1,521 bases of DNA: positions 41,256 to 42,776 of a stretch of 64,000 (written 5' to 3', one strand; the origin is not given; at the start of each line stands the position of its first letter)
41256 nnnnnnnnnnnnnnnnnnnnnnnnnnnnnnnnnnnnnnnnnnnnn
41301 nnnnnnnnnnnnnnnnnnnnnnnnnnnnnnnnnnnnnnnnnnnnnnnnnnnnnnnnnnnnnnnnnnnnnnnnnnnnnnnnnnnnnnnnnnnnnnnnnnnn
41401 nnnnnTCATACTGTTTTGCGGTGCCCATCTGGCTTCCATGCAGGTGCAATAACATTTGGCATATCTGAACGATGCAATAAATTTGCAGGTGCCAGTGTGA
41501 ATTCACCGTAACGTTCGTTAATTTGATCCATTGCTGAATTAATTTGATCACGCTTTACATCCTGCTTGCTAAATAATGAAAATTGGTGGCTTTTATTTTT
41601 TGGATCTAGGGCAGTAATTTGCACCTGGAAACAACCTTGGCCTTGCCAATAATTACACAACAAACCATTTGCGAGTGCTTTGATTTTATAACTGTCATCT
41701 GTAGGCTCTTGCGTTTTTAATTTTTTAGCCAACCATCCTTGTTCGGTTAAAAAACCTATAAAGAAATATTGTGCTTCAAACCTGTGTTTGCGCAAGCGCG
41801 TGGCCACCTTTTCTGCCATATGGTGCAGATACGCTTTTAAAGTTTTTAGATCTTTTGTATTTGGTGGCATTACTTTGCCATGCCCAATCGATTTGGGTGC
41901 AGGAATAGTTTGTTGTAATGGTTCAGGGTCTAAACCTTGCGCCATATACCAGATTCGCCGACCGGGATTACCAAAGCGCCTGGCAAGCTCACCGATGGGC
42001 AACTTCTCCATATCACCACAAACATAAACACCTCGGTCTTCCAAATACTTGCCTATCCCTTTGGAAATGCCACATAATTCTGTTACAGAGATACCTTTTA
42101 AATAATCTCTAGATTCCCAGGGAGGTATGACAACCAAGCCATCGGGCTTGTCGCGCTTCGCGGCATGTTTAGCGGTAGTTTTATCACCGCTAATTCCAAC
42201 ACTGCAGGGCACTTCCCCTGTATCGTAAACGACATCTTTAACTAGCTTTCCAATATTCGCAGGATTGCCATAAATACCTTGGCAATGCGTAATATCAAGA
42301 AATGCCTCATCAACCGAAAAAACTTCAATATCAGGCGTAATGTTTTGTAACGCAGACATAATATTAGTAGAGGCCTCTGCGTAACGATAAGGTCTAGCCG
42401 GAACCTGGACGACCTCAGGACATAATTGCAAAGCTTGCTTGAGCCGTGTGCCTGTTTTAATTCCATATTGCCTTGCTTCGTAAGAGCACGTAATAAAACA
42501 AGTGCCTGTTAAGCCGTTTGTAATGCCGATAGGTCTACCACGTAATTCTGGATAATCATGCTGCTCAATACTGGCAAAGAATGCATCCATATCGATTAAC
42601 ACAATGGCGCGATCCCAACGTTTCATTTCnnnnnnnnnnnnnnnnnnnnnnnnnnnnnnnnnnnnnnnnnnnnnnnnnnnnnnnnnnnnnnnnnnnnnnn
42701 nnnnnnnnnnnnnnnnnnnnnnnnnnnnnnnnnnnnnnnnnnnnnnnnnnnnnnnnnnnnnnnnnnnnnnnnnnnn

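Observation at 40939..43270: lexA-dinB-orfX cassette with GTTC/GAAC-type operator candidates rather than the gammaproteobacterial CTGT-N8-ACAG box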

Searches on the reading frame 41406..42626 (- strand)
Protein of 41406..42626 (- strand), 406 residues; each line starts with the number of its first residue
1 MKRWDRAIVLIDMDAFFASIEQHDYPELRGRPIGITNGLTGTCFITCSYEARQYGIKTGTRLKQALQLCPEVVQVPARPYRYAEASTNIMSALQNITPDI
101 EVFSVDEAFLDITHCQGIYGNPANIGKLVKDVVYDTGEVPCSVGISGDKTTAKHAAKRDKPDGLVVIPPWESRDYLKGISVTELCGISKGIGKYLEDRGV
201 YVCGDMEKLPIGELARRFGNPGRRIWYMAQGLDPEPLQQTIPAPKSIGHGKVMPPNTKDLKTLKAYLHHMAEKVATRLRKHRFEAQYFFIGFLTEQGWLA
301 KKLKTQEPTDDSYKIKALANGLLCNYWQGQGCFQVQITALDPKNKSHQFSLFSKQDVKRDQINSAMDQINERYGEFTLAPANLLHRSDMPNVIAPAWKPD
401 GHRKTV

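Call 3: search_protein_families(library=pfam, proteins=[window:41406-42626:-], max_evalue=0.01)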
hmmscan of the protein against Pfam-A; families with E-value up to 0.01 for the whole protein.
window:41406-42626:- (406 aa): 3 families
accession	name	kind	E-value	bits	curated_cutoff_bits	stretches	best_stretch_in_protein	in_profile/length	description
PF00817.25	IMS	-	1.2e-41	142.5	23.2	1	11-156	1-147/148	impB/mucB/samB family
PF11799.13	IMS_C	-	3.4e-10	40.8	20.7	1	244-350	1-108/109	impB/mucB/samB family C-terminal domain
PF21999.2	IMS_HHH_1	-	0.00024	21.9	27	1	184-233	3-53/53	DNA polymerase-iota, thumb domain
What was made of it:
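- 41406..42626 (-): polY, 406 aa: Y-family DNA polymerase with intact acidic catalytic motifs, a QFSLF clamp-like motif and a short UmuC-type C-terminal motif. IMS 142.5 bits and IMS_C 40.8 bits (call 3).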

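Call 4: search_protein_families(library=ncbifam, proteins=[window:41406-42626:-], max_evalue=0.01)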
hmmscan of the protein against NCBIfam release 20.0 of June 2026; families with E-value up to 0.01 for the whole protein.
window:41406-42626:- (406 aa): 10 families
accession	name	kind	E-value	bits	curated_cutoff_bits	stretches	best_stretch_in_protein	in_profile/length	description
NF002848.0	PRK03103.1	subfamily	8.3e-71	238.6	381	1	5-386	3-394/410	DNA polymerase IV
NF003015.0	PRK03858.1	subfamily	7.6e-67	226.1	367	1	7-389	8-391/399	DNA polymerase IV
NF002677.0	PRK02406.1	equivalog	8.6e-66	222.4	256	1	5-322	5-324/357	DNA polymerase IV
NF002751.0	PRK02794.1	equivalog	8.8e-61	206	371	1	8-378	40-412/425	DNA polymerase IV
NF002492.0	PRK01810.1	equivalog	3.3e-59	200.6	399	1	5-381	9-392/412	DNA polymerase IV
NF002882.0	PRK03348.1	equivalog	7.2e-59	199.8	389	1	5-368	4-369/461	DNA polymerase IV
NF010731.0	PRK14133.1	equivalog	4.5e-58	197.1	362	1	5-305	2-298/352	DNA polymerase IV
NF002292.0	PRK01216.1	equivalog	4.3e-42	144.4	339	1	8-278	3-276/351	DNA polymerase IV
NF002883.0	PRK03352.1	equivalog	4.5e-41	141.2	330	1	6-322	5-322/347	DNA polymerase IV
NF002955.0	PRK03609.1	subfamily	2.5e-26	92.6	431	1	9-377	3-388/422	translesion error-prone DNA polymerase V subunit UmuC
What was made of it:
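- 41406..42626 (-): It falls below every NCBIfam DinB cut-off, for example 222.4 against 256 for PRK02406 (call 4).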

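Call 60: search_protein_families(library=pfam, proteins=[window:41406-42626:-], max_evalue=10)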
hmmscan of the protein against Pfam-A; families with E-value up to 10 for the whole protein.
window:41406-42626:- (406 aa): 6 families
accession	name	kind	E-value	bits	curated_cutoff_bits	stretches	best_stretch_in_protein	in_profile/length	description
PF00817.25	IMS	-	1.2e-41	142.5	23.2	1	11-156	1-147/148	impB/mucB/samB family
PF11799.13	IMS_C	-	3.4e-10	40.8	20.7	1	244-350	1-108/109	impB/mucB/samB family C-terminal domain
PF21999.2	IMS_HHH_1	-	0.00024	21.9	27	1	184-233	3-53/53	DNA polymerase-iota, thumb domain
PF13438.11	DUF4113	-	0.055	14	24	1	362-382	3-23/51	Domain of unknown function (DUF4113)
PF08827.16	DUF1805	-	0.28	11.9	29.5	1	47-67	42-62/64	Domain of unknown function (DUF1805)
PF01877.22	RNA_binding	-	0.29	11.9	26.9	1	84-125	12-48/120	RNA binding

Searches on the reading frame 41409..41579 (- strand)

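Call 60: search_protein_families(library=pfam, proteins=[window:41409-41579:-], max_evalue=10)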
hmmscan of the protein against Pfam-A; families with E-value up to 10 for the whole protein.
seq(57 aa): 3 families
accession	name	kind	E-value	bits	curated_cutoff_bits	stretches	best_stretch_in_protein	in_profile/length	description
PF13438.11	DUF4113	-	0.0034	17.8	24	1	13-33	3-23/51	Domain of unknown function (DUF4113)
PF00982.27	Glyco_transf_20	-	0.019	14.2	32.5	1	9-38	330-359/473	Glycosyltransferase family 20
PF14144.11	DOG1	-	0.16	12.6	27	1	8-50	13-54/77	Seed dormancy control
